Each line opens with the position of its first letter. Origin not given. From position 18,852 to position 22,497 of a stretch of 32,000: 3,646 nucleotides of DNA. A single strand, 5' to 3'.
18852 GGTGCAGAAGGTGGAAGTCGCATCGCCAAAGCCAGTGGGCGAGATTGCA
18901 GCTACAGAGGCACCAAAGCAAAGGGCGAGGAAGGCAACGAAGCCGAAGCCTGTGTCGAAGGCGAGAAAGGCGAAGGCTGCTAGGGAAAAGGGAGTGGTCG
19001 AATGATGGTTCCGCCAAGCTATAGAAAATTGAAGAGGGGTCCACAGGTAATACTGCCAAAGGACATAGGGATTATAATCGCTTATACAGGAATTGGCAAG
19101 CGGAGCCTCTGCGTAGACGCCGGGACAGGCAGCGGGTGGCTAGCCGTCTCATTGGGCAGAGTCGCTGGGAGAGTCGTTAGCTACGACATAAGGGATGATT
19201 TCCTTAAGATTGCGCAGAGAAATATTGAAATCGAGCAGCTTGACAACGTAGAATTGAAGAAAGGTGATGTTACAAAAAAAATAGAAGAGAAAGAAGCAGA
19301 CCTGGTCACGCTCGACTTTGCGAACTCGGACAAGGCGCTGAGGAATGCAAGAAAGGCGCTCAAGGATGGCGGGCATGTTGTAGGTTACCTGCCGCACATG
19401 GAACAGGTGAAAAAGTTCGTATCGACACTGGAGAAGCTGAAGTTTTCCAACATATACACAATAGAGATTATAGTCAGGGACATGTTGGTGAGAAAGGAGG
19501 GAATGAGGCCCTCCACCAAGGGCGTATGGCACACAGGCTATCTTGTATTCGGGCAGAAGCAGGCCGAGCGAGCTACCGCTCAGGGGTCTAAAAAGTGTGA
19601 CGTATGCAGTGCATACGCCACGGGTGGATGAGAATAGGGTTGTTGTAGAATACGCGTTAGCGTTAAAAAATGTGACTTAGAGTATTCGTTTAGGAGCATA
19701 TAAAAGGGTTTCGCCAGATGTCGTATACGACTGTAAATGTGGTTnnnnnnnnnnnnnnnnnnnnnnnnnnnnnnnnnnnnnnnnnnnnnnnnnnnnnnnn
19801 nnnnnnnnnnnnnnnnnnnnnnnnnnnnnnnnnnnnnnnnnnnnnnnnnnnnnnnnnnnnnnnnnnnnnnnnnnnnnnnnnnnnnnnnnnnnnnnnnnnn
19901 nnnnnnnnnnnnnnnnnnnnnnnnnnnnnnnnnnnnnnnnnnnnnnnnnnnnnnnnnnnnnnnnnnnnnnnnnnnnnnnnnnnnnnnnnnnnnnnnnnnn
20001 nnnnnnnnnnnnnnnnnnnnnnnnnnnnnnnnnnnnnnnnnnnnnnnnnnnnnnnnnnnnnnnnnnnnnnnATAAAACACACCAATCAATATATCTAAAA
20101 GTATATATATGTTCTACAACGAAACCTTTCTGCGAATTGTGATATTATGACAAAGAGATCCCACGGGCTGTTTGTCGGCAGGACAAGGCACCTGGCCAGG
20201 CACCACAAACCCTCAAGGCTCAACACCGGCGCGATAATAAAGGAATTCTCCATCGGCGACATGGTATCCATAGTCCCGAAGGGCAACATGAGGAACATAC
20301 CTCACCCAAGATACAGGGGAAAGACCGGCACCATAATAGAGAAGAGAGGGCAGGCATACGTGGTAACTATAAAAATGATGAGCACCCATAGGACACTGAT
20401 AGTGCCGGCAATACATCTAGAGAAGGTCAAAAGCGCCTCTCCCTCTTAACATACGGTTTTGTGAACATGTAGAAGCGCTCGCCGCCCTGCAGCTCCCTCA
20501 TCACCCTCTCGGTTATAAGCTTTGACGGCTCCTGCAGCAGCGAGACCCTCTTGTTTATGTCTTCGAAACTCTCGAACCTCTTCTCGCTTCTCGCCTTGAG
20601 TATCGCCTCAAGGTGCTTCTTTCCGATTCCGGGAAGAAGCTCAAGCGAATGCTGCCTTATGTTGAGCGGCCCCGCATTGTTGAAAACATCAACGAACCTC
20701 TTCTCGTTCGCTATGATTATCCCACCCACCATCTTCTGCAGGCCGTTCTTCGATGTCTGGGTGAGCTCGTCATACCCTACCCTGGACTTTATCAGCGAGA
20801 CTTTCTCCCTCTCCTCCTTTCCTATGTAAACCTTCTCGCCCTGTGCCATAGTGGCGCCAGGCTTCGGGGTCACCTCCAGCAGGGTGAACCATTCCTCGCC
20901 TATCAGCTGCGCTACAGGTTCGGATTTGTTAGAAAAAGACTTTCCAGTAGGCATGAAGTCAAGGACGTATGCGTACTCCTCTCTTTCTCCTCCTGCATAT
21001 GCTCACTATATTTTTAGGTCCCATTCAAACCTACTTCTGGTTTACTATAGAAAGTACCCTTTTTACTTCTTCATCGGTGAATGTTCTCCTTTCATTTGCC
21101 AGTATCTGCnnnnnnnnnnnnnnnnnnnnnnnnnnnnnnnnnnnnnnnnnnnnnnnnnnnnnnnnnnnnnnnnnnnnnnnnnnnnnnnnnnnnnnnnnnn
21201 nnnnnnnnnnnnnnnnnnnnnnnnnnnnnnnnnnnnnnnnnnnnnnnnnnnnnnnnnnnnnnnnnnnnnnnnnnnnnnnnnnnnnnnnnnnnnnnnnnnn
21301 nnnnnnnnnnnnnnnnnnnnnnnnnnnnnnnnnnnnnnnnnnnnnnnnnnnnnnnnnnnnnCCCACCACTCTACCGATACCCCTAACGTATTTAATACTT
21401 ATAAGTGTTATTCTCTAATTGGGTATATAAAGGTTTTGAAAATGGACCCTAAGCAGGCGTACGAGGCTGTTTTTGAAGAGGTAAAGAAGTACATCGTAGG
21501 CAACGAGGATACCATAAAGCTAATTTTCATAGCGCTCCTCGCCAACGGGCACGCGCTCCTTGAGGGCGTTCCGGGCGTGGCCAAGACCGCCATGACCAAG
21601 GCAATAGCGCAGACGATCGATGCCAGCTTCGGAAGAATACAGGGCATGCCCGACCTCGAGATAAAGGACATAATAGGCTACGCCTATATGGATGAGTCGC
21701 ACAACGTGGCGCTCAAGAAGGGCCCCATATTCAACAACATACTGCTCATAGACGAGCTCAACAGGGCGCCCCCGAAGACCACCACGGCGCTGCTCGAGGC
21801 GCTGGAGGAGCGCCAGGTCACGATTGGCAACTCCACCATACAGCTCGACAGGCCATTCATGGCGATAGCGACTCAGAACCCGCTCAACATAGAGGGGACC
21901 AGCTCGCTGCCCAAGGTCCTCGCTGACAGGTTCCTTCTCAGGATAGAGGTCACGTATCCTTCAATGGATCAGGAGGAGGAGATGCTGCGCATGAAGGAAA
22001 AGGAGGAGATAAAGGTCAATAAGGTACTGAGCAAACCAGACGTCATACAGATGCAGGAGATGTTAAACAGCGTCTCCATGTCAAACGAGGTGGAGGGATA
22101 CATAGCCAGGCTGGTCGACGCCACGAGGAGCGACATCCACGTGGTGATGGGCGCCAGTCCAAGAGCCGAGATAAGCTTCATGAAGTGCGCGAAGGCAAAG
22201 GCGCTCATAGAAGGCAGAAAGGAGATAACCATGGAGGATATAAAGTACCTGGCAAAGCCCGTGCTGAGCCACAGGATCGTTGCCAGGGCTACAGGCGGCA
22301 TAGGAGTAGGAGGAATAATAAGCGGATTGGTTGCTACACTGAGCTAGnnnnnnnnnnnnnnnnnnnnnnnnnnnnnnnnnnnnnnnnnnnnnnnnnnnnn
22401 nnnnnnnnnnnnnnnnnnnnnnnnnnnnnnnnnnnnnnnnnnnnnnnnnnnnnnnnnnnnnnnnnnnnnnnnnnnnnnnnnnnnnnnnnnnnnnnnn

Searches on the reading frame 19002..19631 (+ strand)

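Call 33: search_protein_families(library=pfam, proteins=[window:19002-19631:+], max_evalue=0.001)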
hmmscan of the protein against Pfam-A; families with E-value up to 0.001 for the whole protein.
window:19002-19631:+ (209 aa): 15 families
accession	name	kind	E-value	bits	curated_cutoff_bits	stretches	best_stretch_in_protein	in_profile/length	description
PF08704.16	GCD14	-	1.2e-19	71.4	26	1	12-169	19-185/247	tRNA methyltransferase complex GCD14 subunit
PF13847.12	Methyltransf_31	-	6.6e-12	45.8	27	1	38-140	8-122/145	Methyltransferase domain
PF08241.18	Methyltransf_11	-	5.8e-10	40.1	21.2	1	38-127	1-94/95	Methyltransferase domain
PF13649.12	Methyltransf_25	-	1.2e-09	39.1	27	1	38-124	2-97/97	Methyltransferase domain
PF01728.25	FtsJ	-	1.5e-06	28.7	24.1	1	32-111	22-105/181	FtsJ-like methyltransferase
PF01209.24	Ubie_methyltran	-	3.5e-06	27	20.1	1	36-127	50-150/233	ubiE/COQ5 methyltransferase family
PF01135.25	PCMT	-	4.9e-06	26.9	20.3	1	22-128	62-171/210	Protein-L-isoaspartate(D-aspartate) O-methyltransferase (PCMT)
PF05175.20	MTS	-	7.9e-06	26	23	1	37-103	35-103/170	Methyltransferase small domain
PF08242.18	Methyltransf_12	-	1.1e-05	26.5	30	1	38-126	1-98/98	Methyltransferase domain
PF06325.19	PrmA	-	5.7e-05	23.2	22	1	36-102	164-230/296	Ribosomal protein L11 methyltransferase (PrmA)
PF02475.24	TRM5-TYW2_MTfase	-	0.0001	22.8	28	1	38-145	41-154/164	TRM5/TYW2 methyltransferase domain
PF12847.13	Methyltransf_18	-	0.00035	21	27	1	32-103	13-87/151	Methyltransferase domain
PF13489.12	Methyltransf_23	-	0.00044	20.5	27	0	36-127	25-115/164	Methyltransferase domain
PF00398.26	RrnaAD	-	0.00044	19.9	24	1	26-165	23-141/263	Ribosomal RNA adenine dimethylase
PF03291.22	mRNA_G-N7_MeTrfase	-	0.00045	19.8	26.6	0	108-155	160-209/315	mRNA (guanine-N(7))-methyltransferase domain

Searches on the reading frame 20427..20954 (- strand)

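Call 33: search_protein_families(library=pfam, proteins=[window:20427-20954:-], max_evalue=0.001)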
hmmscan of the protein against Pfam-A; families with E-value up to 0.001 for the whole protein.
window:20427-20954:- (175 aa): 2 families
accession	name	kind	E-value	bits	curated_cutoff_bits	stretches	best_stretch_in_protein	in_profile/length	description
PF04919.18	DUF655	-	8.1e-55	186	22.2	1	4-166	18-181/181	Protein of unknown function (DUF655)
PF14579.12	HHH_6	-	0.00025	21.6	25.6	1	103-139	26-63/90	Helix-hairpin-helix motif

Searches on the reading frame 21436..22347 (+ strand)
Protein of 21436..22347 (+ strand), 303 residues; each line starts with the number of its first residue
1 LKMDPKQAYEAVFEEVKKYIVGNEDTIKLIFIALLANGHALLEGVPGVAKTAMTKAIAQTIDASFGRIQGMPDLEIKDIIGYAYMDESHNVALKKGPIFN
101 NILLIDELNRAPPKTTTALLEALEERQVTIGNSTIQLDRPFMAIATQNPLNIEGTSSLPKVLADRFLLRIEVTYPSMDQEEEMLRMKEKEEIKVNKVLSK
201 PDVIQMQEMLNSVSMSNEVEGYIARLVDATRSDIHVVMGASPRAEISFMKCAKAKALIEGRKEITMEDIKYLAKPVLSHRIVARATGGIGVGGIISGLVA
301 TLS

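Call 8: search_protein_families(library=pfam, proteins=[window:21436-22347:+], max_evalue=0.01)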
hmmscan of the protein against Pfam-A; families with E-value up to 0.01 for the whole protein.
window:21436-22347:+ (303 aa): 8 families
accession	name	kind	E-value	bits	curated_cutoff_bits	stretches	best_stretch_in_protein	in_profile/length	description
PF07726.17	AAA_3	-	7.8e-46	155.6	27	1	39-168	1-131/131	ATPase family associated with various cellular activities (AAA)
PF17863.7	AAA_lid_2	-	3.4e-18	65.6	22.7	1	229-283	2-58/74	AAA lid domain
PF20030.5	bpMoxR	-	6.3e-16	58.5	27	1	10-192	4-186/205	MoxR domain in the MoxR-vWA-beta-propeller ternary systems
PF07728.20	AAA_5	-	1.7e-15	57.7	22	1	40-166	2-139/139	AAA domain (dynein-related subfamily)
PF00004.35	AAA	-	9.7e-07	29.7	21.2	1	41-172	2-129/131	ATPase family associated with various cellular activities (AAA)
PF00493.29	MCM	-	6.3e-06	25.9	23.3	1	36-136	56-158/224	MCM P-loop domain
PF05496.18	RuvB_N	-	1.5e-05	25.2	27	1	38-130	34-115/159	Holliday junction DNA helicase RuvB P-loop domain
PF01078.27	Mg_chelatase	-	4.9e-05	23.3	20.3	0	100-150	107-159/207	Magnesium chelatase, subunit ChlI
